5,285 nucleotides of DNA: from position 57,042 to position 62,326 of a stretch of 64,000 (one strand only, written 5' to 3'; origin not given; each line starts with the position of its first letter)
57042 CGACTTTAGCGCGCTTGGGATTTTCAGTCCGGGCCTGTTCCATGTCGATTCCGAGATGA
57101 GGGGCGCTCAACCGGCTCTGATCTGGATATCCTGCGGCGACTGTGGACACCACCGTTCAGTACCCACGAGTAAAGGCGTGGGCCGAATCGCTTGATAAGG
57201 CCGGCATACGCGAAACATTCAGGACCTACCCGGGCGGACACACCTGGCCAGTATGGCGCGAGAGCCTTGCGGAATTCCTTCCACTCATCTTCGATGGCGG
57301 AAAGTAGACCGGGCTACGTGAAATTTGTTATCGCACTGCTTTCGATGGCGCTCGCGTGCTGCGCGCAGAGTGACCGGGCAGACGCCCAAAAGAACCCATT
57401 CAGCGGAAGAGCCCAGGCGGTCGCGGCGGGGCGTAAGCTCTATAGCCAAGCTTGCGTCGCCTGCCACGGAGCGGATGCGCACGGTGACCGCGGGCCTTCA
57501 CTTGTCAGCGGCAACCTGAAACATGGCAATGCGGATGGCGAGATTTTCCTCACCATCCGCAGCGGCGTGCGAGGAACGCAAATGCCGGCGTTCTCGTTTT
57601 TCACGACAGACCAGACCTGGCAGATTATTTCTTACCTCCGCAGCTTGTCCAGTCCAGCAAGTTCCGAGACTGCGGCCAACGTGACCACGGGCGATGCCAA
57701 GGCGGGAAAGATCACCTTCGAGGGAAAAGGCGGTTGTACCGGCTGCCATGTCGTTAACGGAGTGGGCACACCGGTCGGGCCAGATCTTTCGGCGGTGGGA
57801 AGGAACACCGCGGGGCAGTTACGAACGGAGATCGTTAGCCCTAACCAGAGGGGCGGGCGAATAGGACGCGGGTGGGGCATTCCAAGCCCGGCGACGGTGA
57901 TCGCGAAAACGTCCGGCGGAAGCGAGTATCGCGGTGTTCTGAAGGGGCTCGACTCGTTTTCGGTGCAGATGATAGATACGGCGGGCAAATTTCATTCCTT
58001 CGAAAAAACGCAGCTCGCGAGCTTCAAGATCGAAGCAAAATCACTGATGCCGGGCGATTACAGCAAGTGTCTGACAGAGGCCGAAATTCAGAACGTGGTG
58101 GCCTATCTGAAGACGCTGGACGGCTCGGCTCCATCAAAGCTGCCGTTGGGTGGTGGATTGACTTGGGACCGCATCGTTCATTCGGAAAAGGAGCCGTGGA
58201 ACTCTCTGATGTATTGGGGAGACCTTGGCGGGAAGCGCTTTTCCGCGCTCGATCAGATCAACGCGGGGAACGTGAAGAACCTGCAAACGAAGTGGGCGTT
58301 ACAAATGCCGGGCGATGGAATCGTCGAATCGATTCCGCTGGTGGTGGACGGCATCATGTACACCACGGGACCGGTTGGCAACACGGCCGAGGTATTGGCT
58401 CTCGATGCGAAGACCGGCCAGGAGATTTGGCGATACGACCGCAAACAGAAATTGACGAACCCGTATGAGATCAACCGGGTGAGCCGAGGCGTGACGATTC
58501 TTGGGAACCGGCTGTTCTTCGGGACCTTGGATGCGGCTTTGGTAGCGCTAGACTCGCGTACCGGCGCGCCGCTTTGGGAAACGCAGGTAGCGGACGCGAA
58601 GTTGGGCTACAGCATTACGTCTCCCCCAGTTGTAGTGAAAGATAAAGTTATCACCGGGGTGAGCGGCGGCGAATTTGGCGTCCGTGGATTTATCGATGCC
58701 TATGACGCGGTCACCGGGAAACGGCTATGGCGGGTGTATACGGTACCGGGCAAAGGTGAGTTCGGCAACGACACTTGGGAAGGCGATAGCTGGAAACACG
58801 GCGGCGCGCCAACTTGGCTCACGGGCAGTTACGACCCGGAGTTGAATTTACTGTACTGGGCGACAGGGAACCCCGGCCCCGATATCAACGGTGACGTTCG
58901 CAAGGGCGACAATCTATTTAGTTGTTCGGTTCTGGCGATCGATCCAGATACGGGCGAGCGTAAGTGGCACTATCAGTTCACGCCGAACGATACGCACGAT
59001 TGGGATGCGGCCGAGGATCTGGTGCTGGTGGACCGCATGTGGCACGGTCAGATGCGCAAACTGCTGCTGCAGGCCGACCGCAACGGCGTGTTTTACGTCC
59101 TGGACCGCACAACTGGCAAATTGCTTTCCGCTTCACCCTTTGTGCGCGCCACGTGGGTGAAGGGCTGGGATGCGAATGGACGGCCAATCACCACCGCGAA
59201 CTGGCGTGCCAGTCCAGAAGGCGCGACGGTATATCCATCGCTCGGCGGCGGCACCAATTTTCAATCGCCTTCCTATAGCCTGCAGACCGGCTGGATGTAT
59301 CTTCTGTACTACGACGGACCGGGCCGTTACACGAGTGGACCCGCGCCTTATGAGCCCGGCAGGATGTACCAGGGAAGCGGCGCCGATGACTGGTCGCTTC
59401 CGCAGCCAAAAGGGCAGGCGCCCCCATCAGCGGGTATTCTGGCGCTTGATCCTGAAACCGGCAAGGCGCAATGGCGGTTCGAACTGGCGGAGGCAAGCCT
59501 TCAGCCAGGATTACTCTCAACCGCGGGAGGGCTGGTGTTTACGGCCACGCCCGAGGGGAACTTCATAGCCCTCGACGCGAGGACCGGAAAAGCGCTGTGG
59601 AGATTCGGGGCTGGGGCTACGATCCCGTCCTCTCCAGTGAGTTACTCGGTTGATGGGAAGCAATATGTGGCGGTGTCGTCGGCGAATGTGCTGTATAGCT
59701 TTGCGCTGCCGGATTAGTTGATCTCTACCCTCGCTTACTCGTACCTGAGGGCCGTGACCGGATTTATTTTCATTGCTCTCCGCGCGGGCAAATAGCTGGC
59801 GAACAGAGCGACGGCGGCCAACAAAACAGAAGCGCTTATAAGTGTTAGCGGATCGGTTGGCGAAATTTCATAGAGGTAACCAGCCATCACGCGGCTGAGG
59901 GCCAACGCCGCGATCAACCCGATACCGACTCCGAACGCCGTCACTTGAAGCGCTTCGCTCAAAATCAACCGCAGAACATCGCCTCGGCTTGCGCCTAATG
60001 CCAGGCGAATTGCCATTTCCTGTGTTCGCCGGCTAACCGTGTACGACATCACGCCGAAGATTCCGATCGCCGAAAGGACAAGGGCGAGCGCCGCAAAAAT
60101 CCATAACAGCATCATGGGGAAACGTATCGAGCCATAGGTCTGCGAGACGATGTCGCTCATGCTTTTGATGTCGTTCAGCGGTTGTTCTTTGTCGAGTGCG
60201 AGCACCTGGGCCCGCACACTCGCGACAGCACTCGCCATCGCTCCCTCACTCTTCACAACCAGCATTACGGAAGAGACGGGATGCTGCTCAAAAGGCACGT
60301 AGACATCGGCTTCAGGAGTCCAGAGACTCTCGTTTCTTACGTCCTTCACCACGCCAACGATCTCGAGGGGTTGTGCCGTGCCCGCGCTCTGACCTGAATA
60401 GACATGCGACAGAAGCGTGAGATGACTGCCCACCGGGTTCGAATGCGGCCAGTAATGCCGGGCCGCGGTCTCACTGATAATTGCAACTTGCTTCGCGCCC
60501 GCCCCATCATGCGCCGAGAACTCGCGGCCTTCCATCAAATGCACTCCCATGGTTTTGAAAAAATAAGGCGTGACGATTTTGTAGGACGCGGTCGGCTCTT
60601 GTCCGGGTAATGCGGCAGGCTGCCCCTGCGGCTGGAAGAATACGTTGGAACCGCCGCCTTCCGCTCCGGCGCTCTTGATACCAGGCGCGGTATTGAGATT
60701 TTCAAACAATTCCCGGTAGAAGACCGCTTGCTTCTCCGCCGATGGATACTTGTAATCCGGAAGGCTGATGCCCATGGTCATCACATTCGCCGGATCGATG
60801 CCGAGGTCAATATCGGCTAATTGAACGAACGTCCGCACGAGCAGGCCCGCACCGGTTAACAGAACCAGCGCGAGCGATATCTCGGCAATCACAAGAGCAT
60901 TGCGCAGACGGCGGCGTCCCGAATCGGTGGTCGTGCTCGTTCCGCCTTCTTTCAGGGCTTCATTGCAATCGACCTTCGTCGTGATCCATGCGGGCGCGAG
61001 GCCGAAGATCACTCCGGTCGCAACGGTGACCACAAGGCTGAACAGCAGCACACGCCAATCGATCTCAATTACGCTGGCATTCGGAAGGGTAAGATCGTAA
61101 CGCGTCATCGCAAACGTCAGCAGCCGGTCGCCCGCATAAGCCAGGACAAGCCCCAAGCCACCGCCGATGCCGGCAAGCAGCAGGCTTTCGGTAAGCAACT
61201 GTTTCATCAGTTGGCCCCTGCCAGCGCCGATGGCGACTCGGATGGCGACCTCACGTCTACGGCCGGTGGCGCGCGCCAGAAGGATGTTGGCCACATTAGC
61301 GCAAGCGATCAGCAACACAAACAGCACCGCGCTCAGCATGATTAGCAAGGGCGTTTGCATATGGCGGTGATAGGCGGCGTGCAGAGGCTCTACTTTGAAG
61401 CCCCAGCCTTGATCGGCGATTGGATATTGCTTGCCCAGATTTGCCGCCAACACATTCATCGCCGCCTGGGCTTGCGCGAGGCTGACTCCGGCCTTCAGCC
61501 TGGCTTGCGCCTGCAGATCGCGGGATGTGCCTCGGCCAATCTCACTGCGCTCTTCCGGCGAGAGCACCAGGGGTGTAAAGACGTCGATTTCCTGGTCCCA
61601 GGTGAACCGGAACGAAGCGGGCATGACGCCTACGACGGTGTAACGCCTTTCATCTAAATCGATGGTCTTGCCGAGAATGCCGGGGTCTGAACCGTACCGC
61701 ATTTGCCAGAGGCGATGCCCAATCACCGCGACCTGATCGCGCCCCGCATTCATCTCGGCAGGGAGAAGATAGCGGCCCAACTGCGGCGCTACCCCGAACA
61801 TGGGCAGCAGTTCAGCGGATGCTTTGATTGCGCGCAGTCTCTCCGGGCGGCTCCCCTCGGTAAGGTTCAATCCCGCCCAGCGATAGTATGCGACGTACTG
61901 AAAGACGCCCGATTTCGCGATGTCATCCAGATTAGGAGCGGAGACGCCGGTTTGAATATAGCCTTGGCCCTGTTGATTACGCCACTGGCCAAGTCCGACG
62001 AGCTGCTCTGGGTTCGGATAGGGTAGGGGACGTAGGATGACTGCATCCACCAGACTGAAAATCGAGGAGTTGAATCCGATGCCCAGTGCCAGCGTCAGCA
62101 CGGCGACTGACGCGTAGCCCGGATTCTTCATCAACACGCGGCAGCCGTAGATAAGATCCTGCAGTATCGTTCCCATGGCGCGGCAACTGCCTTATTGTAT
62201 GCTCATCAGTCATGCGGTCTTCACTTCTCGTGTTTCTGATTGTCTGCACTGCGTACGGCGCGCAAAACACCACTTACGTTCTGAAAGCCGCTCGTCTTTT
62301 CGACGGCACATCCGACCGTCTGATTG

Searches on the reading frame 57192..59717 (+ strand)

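Call 9: search_protein_families(library=pfam, proteins=[window:57192-59717:+], max_evalue=0.001)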
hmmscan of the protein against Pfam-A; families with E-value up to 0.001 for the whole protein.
window:57192-59717:+ (841 aa): 5 families
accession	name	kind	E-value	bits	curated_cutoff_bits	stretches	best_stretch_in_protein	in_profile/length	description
PF01011.28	PQQ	-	2.5e-81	274.6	26.7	2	340-645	3-335/595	Glucose/ethanol/alcohol dehydrogenase, beta-propeller domain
PF13360.13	PQQ_2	-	3.8e-32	112.3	27.6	2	376-513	63-193/233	Outer membrane protein assembly factor BamB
PF00034.26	Cytochrom_C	-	1.6e-17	65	21.3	1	77-153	1-90/90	Cytochrome c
PF13442.11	Cytochrome_CBB3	-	2.8e-15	56.8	27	1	76-149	2-68/68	Cytochrome C oxidase, cbb3-type, subunit III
PF13570.13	Beta-prop_ACSF4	-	4.8e-14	52.9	133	2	749-826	31-108/329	Beta-alanine-activating enzyme, beta-propeller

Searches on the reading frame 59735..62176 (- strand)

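Call 9: search_protein_families(library=pfam, proteins=[window:59735-62176:-], max_evalue=0.001)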
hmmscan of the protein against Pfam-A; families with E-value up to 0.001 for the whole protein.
window:59735-62176:- (813 aa): 2 families
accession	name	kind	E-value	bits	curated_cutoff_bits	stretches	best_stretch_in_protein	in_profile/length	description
PF12704.14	MacB_PCD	-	2.9e-37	129.4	27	2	24-241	3-205/207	MacB-like periplasmic core domain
PF02687.27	FtsX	-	6.4e-31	107.3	25.5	2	692-806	1-120/120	FtsX-like permease C-terminal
